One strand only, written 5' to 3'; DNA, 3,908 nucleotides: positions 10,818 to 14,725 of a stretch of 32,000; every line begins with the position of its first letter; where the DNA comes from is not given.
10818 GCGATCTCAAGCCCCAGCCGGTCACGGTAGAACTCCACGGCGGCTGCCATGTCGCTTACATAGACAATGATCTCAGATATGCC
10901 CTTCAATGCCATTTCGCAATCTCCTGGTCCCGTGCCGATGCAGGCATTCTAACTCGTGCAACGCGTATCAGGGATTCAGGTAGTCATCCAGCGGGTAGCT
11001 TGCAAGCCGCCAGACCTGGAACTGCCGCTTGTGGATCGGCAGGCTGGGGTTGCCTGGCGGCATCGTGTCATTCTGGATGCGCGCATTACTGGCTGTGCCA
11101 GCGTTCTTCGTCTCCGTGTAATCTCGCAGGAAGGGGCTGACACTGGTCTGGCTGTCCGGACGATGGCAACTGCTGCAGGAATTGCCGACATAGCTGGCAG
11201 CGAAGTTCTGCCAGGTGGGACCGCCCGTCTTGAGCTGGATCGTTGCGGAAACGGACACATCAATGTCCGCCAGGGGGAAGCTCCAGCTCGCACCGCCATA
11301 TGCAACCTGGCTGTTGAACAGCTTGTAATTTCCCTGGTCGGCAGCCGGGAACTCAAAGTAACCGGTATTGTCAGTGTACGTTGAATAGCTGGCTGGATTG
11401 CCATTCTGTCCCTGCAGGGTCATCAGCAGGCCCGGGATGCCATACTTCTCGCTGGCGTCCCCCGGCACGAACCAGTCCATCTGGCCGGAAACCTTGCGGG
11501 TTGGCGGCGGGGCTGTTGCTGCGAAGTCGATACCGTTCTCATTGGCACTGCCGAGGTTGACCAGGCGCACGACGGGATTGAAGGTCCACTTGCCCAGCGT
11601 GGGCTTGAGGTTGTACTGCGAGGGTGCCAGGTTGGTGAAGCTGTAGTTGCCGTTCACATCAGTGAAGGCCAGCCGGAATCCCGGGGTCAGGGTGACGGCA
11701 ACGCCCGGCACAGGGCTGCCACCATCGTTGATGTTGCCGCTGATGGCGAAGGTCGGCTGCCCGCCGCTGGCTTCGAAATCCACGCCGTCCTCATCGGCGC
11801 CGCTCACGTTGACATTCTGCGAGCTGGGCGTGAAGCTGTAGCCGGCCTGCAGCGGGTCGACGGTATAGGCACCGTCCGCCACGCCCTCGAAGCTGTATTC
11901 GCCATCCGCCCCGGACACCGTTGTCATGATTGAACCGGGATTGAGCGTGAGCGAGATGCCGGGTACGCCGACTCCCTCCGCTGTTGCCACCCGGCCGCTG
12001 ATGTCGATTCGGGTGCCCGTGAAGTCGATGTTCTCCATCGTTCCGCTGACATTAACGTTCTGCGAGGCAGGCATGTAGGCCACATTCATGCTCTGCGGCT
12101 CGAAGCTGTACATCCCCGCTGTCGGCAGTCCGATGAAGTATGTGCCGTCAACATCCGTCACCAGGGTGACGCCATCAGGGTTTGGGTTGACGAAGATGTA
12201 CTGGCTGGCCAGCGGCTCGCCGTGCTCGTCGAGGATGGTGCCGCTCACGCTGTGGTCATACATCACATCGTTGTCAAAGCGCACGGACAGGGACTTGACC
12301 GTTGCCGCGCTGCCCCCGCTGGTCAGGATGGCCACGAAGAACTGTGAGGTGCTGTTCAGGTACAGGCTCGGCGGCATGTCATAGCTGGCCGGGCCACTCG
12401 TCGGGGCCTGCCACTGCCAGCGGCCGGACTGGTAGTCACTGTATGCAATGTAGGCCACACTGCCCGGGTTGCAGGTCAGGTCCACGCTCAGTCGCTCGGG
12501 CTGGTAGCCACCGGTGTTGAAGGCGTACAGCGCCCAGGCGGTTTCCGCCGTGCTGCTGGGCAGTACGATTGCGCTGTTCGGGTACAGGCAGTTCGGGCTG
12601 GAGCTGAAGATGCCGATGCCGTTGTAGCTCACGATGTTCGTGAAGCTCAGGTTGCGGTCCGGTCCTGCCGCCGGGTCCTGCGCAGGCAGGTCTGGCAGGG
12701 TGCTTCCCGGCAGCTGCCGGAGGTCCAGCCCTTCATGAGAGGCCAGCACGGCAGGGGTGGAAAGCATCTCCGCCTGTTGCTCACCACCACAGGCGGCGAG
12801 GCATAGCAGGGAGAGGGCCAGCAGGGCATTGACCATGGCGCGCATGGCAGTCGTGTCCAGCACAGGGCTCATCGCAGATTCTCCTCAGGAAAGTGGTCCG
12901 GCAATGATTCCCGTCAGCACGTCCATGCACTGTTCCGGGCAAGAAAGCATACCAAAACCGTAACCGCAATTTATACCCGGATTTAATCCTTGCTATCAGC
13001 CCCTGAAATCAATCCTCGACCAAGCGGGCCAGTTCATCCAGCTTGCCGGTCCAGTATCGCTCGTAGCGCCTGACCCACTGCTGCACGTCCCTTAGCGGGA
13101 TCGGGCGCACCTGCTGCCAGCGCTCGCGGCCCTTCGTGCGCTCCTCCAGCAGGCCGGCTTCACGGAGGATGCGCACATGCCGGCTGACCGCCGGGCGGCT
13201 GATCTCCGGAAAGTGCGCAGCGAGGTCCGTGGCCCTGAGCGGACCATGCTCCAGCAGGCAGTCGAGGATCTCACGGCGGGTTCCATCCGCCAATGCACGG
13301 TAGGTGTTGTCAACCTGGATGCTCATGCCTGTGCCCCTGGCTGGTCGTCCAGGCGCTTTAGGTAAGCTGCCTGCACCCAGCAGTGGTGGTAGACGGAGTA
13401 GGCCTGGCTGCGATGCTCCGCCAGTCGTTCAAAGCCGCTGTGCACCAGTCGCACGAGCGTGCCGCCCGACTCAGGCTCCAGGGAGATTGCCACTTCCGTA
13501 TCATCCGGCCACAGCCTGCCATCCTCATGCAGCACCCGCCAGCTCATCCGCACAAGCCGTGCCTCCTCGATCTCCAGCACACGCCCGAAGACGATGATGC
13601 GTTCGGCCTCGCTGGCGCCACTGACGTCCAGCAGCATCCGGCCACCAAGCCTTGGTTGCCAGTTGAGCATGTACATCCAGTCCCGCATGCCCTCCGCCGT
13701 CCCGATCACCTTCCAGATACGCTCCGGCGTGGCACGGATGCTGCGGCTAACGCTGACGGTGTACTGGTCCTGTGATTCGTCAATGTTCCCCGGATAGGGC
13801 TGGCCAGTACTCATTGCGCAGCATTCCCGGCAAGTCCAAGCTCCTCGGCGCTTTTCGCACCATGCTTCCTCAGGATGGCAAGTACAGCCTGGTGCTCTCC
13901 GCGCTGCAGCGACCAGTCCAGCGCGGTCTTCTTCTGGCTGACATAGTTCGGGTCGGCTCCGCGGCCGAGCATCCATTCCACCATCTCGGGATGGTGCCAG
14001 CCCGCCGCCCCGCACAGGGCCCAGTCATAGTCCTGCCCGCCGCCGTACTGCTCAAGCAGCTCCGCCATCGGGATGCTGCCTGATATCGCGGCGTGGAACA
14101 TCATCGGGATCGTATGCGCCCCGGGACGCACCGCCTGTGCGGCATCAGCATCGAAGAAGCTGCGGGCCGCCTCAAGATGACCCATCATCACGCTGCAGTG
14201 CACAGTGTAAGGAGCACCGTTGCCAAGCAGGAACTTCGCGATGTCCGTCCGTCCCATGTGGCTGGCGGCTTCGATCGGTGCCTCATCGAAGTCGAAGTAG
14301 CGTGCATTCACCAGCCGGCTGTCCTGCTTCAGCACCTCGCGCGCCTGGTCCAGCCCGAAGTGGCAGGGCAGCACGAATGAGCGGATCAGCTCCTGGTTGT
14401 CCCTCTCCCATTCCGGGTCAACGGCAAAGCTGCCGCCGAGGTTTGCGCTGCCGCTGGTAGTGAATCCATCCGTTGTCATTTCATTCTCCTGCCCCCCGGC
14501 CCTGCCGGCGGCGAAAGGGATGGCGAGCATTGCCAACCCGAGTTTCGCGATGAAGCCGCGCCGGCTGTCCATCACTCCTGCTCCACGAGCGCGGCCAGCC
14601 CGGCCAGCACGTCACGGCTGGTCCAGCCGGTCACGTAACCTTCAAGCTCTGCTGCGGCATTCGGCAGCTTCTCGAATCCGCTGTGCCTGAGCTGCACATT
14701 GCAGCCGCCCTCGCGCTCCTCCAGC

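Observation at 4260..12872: A shared ~115-aa N-terminal module on three lipoproteins with unrelated C-terminal domains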

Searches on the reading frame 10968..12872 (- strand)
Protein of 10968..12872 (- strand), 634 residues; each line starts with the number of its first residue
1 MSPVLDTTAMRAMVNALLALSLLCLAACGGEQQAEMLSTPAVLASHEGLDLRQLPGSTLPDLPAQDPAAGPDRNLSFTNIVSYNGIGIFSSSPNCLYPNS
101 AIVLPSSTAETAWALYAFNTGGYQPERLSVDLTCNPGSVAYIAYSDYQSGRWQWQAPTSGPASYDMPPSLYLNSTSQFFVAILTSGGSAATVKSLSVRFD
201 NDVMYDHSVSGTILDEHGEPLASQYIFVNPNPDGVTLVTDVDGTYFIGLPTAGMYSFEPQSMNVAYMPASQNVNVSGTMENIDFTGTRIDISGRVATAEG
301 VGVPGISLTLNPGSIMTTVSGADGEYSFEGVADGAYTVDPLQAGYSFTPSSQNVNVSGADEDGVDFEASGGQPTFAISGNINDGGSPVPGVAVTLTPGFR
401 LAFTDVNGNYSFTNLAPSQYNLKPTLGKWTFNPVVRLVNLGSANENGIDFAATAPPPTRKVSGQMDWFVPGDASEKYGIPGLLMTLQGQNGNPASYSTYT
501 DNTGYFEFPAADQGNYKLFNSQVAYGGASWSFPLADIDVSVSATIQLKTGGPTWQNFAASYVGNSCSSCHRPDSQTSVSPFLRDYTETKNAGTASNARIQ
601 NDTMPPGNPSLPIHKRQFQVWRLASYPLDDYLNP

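Call 3: search_protein_families(library=pfam, proteins=[window:10968-12872:-], max_evalue=1)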
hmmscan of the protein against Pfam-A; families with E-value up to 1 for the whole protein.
window:10968-12872:- (634 aa): 14 families
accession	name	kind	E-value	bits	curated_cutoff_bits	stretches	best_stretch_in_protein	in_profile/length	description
PF13620.12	CarboxypepD_reg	-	7e-29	100.5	32.3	4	291-367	2-80/82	Carboxypeptidase regulatory-like domain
PF13715.12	CarbopepD_reg_2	-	1.9e-20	73.1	32.2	4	377-423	1-49/88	CarboxypepD_reg-like domain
PF17210.9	SdrD_B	-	1.5e-18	67.4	29.7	3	299-357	20-82/112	SdrD B-like domain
PF09430.16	EMC7_beta-sandw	-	1.7e-09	38.3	26.6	1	304-355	8-60/122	ER membrane protein complex subunit 7, beta-sandwich domain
PF17802.7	SpaA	-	4.6e-09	36.7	23.1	1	303-358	16-78/91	Prealbumin-like fold domain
PF24025.1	Ig_DR_A0283-like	-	7.8e-05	23.4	27.1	1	474-519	16-61/102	DR_A0283-like, Ig-like domain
PF14686.12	fn3_3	-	9e-05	22.6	24.4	1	493-529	24-60/75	Polysaccharide lyase family 4, domain II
PF00775.27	Dioxygenase_C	-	0.00095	19.1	27.3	0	402-424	78-100/182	Dioxygenase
PF22898.2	NOMO1-like_1st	-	0.0018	18.7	27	0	490-541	23-70/85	BOS complex subunit NOMO1-like, first beta sandwich domain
PF23193.1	NOMO_3rd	-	0.003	18.1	27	0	314-356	58-106/120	NOMO third transthyretin-like domain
PF16371.11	MetallophosN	-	0.0042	17.7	35.6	1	379-416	1-36/77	N terminal of Calcineurin-like phosphoesterase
PF20598.4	DUF6795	-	0.02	15.6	27.4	0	495-511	30-46/103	Domain of unknown function (DUF6795)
PF23194.1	NOMO_5th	-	0.064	14.1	27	0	324-366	41-89/89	NOMO fifth transthyretin-like domain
PF10670.15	DUF4198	-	0.14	12.7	34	0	218-258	157-204/209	Domain of unknown function (DUF4198)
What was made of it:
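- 11238..12251 (-): Protein C: four CarboxypepD_reg (transthyretin-like) beta-sandwich repeats. Pfam PF13620 E 7e-29, 4 stretches (call 3).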

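Call 12: search_protein_families(library=ncbifam, proteins=[window:10968-12872:-], max_evalue=1)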
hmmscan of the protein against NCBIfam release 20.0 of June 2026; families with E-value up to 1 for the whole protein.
window:10968-12872:- (634 aa): 6 families
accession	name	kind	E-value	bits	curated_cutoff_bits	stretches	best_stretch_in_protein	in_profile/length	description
NF052345.1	S_layer_anammox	exception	1.2e-05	23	1400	1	276-398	1303-1422/1596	Kustd1514 family S-layer glycoprotein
TIGR04056.1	OMP_RagA_SusC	subfamily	1.4e-05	23.6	368.25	1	208-251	2-43/981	SusC/RagA family TonB-linked outer membrane protein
NF012181.0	MSCRAMM_SdrD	exception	0.0011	16.5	2500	2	302-365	815-876/1379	MSCRAMM family adhesin SdrD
NF045774.1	cytochro_C551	exception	0.0013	18.6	118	1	10-36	1-27/110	cytochrome c551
TIGR02422.1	protocat_beta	equivalog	0.041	13.6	296.4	0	402-429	112-139/220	protocatechuate 3,4-dioxygenase subunit beta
NF000535.3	MSCRAMM_SdrC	exception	0.1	10.6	1700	0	472-519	625-670/963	MSCRAMM family adhesin SdrC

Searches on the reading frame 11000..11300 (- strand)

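Call 78: search_protein_families(library=pfam, proteins=[window:11000-11300:-], max_evalue=10)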
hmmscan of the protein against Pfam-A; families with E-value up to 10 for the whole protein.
window:11000-11300:- (100 aa): 4 families
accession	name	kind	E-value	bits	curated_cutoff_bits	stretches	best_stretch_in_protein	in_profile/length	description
PF00034.26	Cytochrom_C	-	0.044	15.5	21.3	1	37-71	8-43/90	Cytochrome c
PF24445.1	DUF7564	-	0.11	13.4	32.2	1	33-50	17-34/76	Family of unknown function (DUF7564)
PF13442.11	Cytochrome_CBB3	-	0.11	13.2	27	1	39-85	11-53/68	Cytochrome C oxidase, cbb3-type, subunit III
PF16559.10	GIT_CC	-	0.26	11.4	28.7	1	58-77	15-34/66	GIT coiled-coil Rho guanine nucleotide exchange factor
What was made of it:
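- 10971..11210 (-): Protein C C-terminal mini-cytochrome c-like domain (CSSCH at 11163-11177, downstream MPP). Pfam Cytochrom_C is sub-threshold at E 0.044 (call 78).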

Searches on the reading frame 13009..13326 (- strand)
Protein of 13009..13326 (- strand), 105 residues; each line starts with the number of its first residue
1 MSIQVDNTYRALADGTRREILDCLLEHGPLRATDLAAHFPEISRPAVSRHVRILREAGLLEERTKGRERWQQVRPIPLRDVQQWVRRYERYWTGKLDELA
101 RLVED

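Call 13: search_protein_families(library=pfam, proteins=[window:13009-13326:-], max_evalue=0.001)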
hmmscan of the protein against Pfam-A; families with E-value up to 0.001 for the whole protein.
window:13009-13326:- (105 aa): 9 families
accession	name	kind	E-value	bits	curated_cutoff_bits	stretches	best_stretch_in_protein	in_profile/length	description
PF12840.13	HTH_20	-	1.3e-13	51.1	27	1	12-63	1-51/51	Helix-turn-helix domain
PF01022.26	HTH_5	-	5.1e-12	45.9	22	1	14-61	1-46/47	Bacterial regulatory protein, arsR family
PF01047.28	MarR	-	1.8e-06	28.2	24.6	1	19-61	7-48/59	MarR family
PF13412.12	HTH_24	-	6.7e-06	26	21.9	1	14-61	2-48/48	Winged helix-turn-helix DNA-binding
PF09339.16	HTH_IclR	-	4.1e-05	23.7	22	1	19-62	7-50/52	IclR helix-turn-helix domain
PF12802.13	MarR_2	-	7.8e-05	23.2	27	1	20-63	10-53/61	MarR family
PF13518.12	HTH_28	-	0.00021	21.8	25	0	17-59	2-41/52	Helix-turn-helix domain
PF08279.18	HTH_11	-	0.00023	21.4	25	1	17-59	2-44/55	HTH domain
PF25213.1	HVO_A0261_N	-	0.00049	20.4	35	1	16-65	12-59/86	HVO_A0261 N-terminal domain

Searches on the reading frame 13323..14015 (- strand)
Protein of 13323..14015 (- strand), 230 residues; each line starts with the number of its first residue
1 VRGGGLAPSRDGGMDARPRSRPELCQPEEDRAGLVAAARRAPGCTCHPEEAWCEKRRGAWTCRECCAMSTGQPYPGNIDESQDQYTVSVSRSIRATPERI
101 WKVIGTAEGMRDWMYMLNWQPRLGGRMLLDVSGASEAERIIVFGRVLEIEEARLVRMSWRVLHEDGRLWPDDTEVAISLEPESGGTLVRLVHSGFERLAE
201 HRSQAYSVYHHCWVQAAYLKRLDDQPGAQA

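Call 13: search_protein_families(library=pfam, proteins=[window:13323-14015:-], max_evalue=0.001)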
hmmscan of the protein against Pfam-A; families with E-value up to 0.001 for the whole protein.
window:13323-14015:- (230 aa): 2 families
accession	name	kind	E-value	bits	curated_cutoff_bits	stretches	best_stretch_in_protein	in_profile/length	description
PF08327.17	AHSA1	-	2.9e-12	47.4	22.1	1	95-212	2-112/125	Activator of Hsp90 ATPase homolog 1-like protein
PF10604.15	Polyketide_cyc2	-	9.4e-05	23.2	27.4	1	85-189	2-103/142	Polyketide cyclase / dehydrase and lipid transport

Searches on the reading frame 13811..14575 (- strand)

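Call 13: search_protein_families(library=pfam, proteins=[window:13811-14575:-], max_evalue=0.001)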
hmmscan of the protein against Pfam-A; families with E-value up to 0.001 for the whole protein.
window:13811-14575:- (254 aa): 4 families
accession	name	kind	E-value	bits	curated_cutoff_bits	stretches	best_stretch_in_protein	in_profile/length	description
PF12796.13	Ank_2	-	5.5e-13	49.7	27.3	1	160-241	2-85/90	Ankyrin repeats (3 copies)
PF13637.12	Ank_4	-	3.8e-10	40.2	22.7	0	190-230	4-45/50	Ankyrin repeats (many copies)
PF00023.36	Ank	-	5.1e-09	36.4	21.1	0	187-212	6-31/33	Ankyrin repeat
PF13606.12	Ank_3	-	2.4e-08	33.9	22.3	0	190-210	9-29/30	Ankyrin repeat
